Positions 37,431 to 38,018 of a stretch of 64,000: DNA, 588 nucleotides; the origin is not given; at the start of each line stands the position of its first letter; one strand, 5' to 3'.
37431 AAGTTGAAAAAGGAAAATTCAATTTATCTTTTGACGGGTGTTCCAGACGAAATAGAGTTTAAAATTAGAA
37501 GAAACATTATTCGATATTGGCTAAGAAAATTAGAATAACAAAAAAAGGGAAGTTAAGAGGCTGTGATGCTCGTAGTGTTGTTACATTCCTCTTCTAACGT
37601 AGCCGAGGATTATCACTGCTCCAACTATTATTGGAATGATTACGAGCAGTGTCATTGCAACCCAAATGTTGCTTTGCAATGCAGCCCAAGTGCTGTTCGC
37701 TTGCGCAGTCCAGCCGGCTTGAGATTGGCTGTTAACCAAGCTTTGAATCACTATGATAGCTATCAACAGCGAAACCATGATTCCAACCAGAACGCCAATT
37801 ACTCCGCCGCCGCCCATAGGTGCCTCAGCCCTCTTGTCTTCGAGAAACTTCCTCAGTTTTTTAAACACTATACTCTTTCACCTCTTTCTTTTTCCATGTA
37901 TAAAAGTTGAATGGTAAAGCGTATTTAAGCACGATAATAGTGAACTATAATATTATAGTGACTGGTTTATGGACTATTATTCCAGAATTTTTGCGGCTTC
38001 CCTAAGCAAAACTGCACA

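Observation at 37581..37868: A small two-helix membrane protein with the layout of spindle-shaped-virus major capsid proteins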

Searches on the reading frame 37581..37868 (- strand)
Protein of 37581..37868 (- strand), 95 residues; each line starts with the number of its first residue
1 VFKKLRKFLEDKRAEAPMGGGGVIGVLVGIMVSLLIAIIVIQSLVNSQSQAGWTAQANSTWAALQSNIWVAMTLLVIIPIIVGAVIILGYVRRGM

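Call 5: search_protein_families(library=pfam, proteins=[window:37581-37868:-], max_evalue=0.1)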
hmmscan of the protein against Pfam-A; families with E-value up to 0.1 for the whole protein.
window:37581-37868:- (95 aa): 1 family
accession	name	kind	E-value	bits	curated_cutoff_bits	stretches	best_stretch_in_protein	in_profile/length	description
PF12794.12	MscS_TM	-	0.002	17.5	28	1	23-91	154-219/339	Mechanosensitive ion channel inner membrane domain 1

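Call 6: search_protein_families(library=phrogs, proteins=[window:37581-37868:-], max_evalue=0.1)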
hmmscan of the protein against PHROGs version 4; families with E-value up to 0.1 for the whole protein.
window:37581-37868:- (95 aa): 1 family
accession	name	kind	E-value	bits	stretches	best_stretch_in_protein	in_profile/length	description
phrog_11172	-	head and packaging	0.0025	18.8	1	6-87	49-131/137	virion structural protein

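Call 7: find_homologous_proteins(query=window:37581-37868:-, max_evalue=0.01)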
Query window:37581-37868:- (95 aa): 40 proteins with E <= 0.01 among 84 candidates.
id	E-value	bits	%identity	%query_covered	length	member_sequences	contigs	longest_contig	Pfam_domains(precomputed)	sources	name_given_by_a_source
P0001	4.2e-49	182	96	100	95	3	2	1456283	-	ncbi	ncbi:MAG: hypothetical protein QXN36_01620 [Candidatus Bathyarchaeia archaeon]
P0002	1.7e-40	155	77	100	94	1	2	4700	-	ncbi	ncbi:MAG: hypothetical protein QXV01_11275 [Candidatus Bathyarchaeia archaeon]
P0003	1.8e-39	151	80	100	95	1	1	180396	-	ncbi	ncbi:MAG: hypothetical protein QXL57_02370 [Candidatus Bathyarchaeia archaeon]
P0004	8.3e-35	136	78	95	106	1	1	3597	-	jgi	jgi:hypothetical protein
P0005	9.8e-34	133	68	100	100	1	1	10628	-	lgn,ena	-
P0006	1.0e-33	133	66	100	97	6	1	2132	-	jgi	-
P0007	1.2e-33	133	73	100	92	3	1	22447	-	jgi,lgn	-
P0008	1.6e-33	132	69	100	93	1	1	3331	-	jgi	-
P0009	4.6e-33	131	72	100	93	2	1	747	-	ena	-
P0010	1.4e-32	129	71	97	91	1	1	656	-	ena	-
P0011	1.0e-30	123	67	100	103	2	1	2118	-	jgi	-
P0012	1.6e-30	123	67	100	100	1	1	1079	-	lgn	-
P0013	1.5e-29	119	69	96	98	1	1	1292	-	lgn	-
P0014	4.8e-29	118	66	100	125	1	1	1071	-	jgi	-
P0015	5.5e-29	118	66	99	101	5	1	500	-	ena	-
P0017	1.3e-28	117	65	100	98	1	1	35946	-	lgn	-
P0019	2.0e-28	116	66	100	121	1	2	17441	-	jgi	-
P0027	7.9e-26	108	64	94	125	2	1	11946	-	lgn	-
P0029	1.2e-25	107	65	95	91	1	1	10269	-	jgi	-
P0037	2.1e-19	87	68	76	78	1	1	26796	-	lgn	-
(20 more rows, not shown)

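Call 10: search_dna_similar(query=window:37581-37868:-, collection=phages, mode=protein, max_evalue=10, max_rows=30)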
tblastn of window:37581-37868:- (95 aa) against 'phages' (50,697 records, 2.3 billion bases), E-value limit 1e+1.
No match.

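Call 15: search_protein_families(library=phrogs, alignment_id=A1, max_evalue=0.1)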
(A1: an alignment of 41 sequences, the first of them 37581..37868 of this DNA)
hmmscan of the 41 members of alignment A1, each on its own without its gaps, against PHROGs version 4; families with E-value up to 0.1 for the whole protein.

A. member 1, window:37581-37868:- (95 aa): 1 family
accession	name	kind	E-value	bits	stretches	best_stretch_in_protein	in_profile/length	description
phrog_11172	-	head and packaging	0.0025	18.8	1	6-87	49-131/137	virion structural protein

B. families by the number of members that match (of 41 scanned): 13 families
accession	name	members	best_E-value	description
phrog_11172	-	27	5.4e-05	virion structural protein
phrog_1486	-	12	0.0014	membrane protein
phrog_950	-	3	0.00048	-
phrog_38283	-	2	0.0079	-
phrog_21335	-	2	0.062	holin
phrog_8633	-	1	0.0083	-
phrog_16261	-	1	0.01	virion structural protein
phrog_37330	-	1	0.016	-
phrog_5402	-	1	0.043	virion structural protein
phrog_35165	-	1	0.049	-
phrog_34925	-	1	0.068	-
phrog_16377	-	1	0.077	-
phrog_32422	-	1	0.088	-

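Call 19: find_encoding_contigs(protein=P0003, flank=10000, max_places=3)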
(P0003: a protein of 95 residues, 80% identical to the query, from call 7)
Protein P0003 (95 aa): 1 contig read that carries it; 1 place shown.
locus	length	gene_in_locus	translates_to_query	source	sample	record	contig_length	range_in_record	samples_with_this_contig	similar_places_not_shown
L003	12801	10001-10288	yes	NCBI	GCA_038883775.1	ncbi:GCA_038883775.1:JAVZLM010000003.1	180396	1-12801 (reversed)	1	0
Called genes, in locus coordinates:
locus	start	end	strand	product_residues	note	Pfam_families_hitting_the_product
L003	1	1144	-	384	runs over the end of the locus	PF01717:Meth_synt_2, PF08267:Meth_synt_1 (weak)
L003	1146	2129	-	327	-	PF01717:Meth_synt_2, PF08267:Meth_synt_1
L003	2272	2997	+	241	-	-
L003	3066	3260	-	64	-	PF01781:Ribosomal_L38e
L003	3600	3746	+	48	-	-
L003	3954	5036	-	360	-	PF06224:AlkZ-like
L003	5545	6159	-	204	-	PF01022:HTH_5 (faint)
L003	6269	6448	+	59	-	-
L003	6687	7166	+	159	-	-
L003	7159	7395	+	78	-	-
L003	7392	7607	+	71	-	-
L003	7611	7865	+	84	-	-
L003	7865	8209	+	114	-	-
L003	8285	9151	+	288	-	PF00589:Phage_integrase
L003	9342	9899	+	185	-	-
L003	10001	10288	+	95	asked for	-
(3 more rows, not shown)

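Call 20: find_encoding_contigs(protein=P0007, flank=10000, max_places=3)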
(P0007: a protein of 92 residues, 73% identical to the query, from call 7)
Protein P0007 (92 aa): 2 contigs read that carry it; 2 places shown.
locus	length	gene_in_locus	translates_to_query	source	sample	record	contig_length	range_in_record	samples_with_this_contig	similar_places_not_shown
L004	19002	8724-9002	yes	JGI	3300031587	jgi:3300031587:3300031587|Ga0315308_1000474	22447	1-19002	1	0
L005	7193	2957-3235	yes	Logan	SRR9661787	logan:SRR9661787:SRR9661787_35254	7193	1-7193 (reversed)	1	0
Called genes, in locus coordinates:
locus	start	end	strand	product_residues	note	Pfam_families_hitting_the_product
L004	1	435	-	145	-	?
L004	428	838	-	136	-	-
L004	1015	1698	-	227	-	-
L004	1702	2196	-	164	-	-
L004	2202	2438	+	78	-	-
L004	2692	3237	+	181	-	-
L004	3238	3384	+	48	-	-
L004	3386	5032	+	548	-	-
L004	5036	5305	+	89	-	-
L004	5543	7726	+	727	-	-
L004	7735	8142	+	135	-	-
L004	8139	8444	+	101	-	-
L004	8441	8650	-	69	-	-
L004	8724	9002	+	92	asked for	-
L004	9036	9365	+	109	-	-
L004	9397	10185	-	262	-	-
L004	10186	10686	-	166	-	-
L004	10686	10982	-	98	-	-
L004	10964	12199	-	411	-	-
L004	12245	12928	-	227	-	-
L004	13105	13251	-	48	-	-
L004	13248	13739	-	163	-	-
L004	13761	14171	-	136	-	-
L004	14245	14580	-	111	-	-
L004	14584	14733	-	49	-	-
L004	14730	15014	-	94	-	-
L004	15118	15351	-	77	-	-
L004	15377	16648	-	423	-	PF01555:N6_N4_Mtase, PF03602:Cons_hypoth95 (faint), PF01170:UPF0020, PF02384:N6_Mtase (faint), PF05175:MTS (faint), PF07669:Eco57I (faint), PF01555:N6_N4_Mtase (weak)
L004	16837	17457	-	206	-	-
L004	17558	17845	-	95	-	-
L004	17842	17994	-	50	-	-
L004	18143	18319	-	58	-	-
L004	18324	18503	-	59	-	-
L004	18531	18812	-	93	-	-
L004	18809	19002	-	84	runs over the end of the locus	-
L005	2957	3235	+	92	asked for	-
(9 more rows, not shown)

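Call 21: find_encoding_contigs(protein=P0017, flank=10000, max_places=3)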
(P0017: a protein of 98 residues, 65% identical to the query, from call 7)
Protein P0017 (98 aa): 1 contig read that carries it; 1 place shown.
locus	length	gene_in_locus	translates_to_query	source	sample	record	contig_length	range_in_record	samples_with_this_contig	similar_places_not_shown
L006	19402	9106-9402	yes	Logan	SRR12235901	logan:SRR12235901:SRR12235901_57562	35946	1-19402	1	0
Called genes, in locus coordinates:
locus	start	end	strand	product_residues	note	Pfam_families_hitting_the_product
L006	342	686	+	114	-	-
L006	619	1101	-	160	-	-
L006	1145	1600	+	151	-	-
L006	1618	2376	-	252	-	-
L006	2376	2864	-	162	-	-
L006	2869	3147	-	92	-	-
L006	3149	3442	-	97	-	-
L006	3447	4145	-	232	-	-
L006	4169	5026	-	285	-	-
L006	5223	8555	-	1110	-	PF15892:BNR_4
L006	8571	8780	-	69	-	-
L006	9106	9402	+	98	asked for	-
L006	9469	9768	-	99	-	-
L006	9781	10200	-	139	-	-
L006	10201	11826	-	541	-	-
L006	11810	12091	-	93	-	-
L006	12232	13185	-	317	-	PF07460:NUMOD3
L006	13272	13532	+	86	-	-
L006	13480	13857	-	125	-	-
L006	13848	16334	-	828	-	-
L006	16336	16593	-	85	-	-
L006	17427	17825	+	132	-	-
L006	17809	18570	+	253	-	-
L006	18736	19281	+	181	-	-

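Call 29: search_solved_structures(query=A1, max_evalue=10, show_alignments=3)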
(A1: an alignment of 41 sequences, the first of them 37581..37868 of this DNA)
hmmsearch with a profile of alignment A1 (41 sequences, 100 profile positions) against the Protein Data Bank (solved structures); distinct sequences matched with E-value up to 10: 1.
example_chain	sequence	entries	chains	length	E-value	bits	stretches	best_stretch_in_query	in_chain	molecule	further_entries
7xdi_A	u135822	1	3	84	0.011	19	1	27-87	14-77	VP1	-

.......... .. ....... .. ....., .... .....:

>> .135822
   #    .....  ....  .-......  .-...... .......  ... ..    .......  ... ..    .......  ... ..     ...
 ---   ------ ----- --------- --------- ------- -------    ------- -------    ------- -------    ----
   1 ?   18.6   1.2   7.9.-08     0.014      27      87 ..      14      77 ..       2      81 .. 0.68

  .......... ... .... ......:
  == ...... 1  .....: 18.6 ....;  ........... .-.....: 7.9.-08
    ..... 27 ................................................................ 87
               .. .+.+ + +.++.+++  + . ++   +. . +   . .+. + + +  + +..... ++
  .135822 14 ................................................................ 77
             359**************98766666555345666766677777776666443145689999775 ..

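Call 37: search_protein_families(library=phrogs, proteins=[L004:3386-5032:+, L004:5543-7726:+, L004:7735-8142:+, L004:8139-8444:+, L004:9036-9365:+, L004:9397-10185:-, L004:10186-10686:-, L004:10964-12199:-, L004:12245-12928:-, L004:2692-3237:+], max_evalue=0.01)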
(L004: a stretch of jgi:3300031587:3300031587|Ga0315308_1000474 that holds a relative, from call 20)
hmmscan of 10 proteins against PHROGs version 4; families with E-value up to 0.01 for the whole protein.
L004:3386-5032:+ (548 aa): 0 families

L004:5543-7726:+ (727 aa): 0 families

L004:7735-8142:+ (135 aa): 0 families

L004:8139-8444:+ (101 aa): 0 families

L004:9036-9365:+ (109 aa): 0 families

L004:9397-10185:- (262 aa): 1 family
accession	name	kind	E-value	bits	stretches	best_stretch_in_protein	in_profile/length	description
phrog_12381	-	unknown function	0.0087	17.4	0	151-204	7-61/91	-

L004:10186-10686:- (166 aa): 0 families

L004:10964-12199:- (411 aa): 0 families

L004:12245-12928:- (227 aa): 0 families

L004:2692-3237:+ (181 aa): 0 families

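Call 41: search_protein_families(library=phrogs, proteins=[L004:2202-2438:+, L004:1015-1698:-, L004:1702-2196:-, L004:1-435:-, L004:13248-13739:-, L004:13761-14171:-, L004:16837-17457:-], max_evalue=0.01)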
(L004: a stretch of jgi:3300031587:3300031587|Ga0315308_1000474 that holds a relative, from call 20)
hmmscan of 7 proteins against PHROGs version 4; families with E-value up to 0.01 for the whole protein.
L004:2202-2438:+ (78 aa): 0 families

L004:1015-1698:- (227 aa): 2 families
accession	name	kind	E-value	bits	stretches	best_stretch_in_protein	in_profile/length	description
phrog_5484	-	DNA, RNA and nucleotide metabolism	2.4e-24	87.3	1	6-222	16-236/239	DnaA-like replication initiation protein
phrog_11254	-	DNA, RNA and nucleotide metabolism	6.7e-08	33.3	1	12-148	80-214/293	DnaA-like replication initiation protein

L004:1702-2196:- (164 aa): 0 families

L004:1-435:- (145 aa): 2 families
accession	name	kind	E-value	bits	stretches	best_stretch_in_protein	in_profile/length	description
phrog_216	-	integration and excision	6.7e-05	23.1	1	53-88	71-106/301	integrase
phrog_1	-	integration and excision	0.00011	22.6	1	38-88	279-319/611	integrase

L004:13248-13739:- (163 aa): 0 families

L004:13761-14171:- (136 aa): 0 families

L004:16837-17457:- (206 aa): 0 families

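Call 43: search_protein_representatives(alignment_id=A1)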
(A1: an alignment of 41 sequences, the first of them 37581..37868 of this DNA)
Query: 41 sequences, 100 profile positions. Proteins with E-value up to 0.001 (for the whole library): 128; up to 1e-10: 18; up to 1e-30: 5. The best 128 are listed.
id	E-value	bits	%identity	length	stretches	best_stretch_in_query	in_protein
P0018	2.7e-39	149.3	-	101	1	3-100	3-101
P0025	5.9e-37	141.8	-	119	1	8-100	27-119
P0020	1.8e-35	137.0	-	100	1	11-100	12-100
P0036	6.4e-34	132.1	-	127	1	9-100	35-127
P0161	9.6e-33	128.3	-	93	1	9-98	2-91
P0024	6.9e-29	115.9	-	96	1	8-83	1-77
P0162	1.6e-26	108.3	-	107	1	7-99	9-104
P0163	8.5e-26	106.0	-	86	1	22-99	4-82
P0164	2.3e-25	104.6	-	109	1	4-83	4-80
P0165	1.0e-22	96.1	-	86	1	25-99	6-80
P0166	2.9e-22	94.7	-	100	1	10-99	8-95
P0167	8.5e-22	93.2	-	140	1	14-99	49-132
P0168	1.4e-17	79.6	-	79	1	26-95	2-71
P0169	3.3e-17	78.4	-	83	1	22-96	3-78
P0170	2.2e-14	69.4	-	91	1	23-97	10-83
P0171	6.1e-14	67.9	-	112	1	10-97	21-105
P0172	1.3e-12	63.7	-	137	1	10-97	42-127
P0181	4.5e-09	52.3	-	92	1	21-99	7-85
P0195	5.2e-07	45.7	-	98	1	13-96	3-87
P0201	1.0e-06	44.8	-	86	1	14-97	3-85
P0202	1.2e-06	44.6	-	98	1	29-98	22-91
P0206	1.6e-06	44.1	-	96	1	23-96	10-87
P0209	2.9e-06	43.3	-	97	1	13-96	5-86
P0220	1.3e-05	41.2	-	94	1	13-99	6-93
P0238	4.4e-05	39.5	-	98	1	12-96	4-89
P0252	1.1e-04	38.3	-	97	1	25-99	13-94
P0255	1.2e-04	38.1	-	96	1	24-98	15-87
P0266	2.6e-04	37.1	-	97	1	23-95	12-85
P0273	5.5e-04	36.0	-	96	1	21-94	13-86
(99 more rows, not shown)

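Call 47: search_solved_structures(query=A3, max_evalue=10, show_alignments=2)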
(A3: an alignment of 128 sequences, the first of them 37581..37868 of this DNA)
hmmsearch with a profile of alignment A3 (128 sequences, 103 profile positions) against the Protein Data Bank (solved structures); distinct sequences matched with E-value up to 10: 15.
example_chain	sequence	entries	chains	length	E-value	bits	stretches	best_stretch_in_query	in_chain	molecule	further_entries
7xdi_A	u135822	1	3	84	0.016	18.1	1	9-86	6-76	VP1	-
9v95_A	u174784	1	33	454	0.074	16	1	16-77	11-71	Flagellin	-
8zdz_A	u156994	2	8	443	0.076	16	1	17-83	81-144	Gustatory receptor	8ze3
7z0s_D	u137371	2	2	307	0.1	15.6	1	19-61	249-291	Formate hydrogenlyase subunit 4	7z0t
9v96_A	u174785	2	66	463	0.15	15.1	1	13-73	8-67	Flagellin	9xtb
9egp_A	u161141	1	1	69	0.15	15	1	10-65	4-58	Geopilin domain 1 protein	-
5z1l_A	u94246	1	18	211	0.16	14.9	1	8-66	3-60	Flagellin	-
6w8u_A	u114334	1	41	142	0.2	14.6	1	23-75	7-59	pilin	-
8pfb_G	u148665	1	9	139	0.33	13.9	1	21-68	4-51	Type IV pilin PilE1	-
2g4s_A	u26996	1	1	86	0.52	13.3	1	41-77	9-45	Next to BRCA1 gene 1 protein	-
6nhw_A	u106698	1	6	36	0.54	13.3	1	20-44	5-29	Tumor necrosis factor receptor superfamily member 10B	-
2bkf_A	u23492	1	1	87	0.54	13.3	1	41-77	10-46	ZINC-FINGER PROTEIN NBR1 (NEXT TO BREAST CANCER 1)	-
1wj6_A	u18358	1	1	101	0.75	12.8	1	41-77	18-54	KIAA0049 protein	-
6nhy_A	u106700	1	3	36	0.92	12.5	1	20-44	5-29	Tumor necrosis factor receptor superfamily member 10B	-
7ro2_A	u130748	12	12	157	6.8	9.7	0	72-93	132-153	major capsid protein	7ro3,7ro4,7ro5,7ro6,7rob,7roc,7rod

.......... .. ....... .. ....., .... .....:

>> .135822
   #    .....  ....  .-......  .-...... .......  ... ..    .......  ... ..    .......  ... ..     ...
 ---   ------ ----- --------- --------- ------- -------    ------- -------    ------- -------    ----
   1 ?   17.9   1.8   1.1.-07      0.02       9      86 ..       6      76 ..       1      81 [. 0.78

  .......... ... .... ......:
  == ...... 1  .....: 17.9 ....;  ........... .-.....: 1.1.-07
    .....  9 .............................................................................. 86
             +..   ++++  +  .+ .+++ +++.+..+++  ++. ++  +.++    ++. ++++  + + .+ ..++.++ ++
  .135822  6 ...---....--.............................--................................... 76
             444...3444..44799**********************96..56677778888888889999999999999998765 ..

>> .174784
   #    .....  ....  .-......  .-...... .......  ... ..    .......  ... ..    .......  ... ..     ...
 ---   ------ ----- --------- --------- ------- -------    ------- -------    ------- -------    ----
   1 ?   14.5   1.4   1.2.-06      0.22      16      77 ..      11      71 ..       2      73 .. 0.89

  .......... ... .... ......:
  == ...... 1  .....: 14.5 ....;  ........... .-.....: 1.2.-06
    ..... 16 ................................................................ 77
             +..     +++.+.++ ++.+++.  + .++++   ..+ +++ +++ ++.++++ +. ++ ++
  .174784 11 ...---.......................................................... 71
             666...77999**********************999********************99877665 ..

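Call 48: search_protein_families(library=phrogs, alignment_id=A3, max_evalue=0.01)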
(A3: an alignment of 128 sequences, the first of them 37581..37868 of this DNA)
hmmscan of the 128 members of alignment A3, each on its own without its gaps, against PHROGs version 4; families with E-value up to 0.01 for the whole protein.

A. member 1, window:37581-37868:- (95 aa): 1 family
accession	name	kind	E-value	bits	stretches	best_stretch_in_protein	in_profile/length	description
phrog_11172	-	head and packaging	0.0025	18.8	1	6-87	49-131/137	virion structural protein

B. families by the number of members that match (of 128 scanned): 16 families
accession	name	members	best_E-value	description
phrog_16261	-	4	3.2e-05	virion structural protein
phrog_11172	-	4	4.7e-05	virion structural protein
phrog_1486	-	4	0.0002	membrane protein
phrog_6586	-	1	6.2e-05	-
phrog_3433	-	1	0.0017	pilin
phrog_28600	-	1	0.0024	major head protein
phrog_2128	-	1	0.0048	-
phrog_28873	-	1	0.005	-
phrog_35488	-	1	0.0051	-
phrog_23781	-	1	0.0052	-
phrog_3878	-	1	0.006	-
phrog_20728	-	1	0.0079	-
phrog_15012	-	1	0.0079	-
phrog_1930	-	1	0.0083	-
phrog_9586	-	1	0.0085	-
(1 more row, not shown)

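Call 50: predict_structure(alignment_id=A1)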
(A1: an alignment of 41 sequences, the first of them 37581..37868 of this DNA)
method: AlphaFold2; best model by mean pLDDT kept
length: 95 residues; sequences in the alignment: 41
mean_pLDDT: 85.0   pTM: 0.59
mean pLDDT of the five models: 85.0, 84.7, 82.8, 81.2, 80.4
residues with pLDDT >= 90: 54; 70-90: 28; 50-70: 11; < 50: 2
segments of 3 or more residues with pLDDT < 50: none
pLDDT, mean of each block of 10 residues (from residue 1): 71 55 85 94 90 93 94 93 91 83
secondary structure, 60 per line:
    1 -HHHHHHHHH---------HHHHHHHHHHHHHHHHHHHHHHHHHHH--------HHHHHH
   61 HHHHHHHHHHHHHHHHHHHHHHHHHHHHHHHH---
elements in order: H2-10 H20-46 H55-92

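Call 53: find_encoding_contigs(protein=P0001, flank=10000, max_places=3)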
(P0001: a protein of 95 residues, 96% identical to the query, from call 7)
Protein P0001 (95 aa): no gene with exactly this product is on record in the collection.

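Call 54: find_encoding_contigs(protein=P0019, flank=10000, max_places=3)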
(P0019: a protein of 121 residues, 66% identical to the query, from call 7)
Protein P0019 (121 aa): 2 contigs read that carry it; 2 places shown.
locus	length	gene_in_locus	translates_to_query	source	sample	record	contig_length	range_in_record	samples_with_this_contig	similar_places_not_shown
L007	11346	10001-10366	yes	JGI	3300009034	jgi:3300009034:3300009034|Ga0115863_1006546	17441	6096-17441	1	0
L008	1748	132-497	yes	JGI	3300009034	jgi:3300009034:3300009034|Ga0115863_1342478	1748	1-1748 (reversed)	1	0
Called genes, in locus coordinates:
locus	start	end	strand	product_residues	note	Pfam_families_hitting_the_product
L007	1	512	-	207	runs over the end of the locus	-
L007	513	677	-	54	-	PF01402:RHH_1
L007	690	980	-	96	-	-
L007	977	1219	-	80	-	-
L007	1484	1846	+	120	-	-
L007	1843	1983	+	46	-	-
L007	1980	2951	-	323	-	PF16795:Phage_integr_3 (weak)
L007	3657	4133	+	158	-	-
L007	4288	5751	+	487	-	-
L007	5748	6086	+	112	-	-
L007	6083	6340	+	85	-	-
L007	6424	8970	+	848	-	-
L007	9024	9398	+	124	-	-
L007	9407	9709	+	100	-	-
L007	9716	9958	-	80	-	-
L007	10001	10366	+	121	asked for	-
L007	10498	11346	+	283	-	?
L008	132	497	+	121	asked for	-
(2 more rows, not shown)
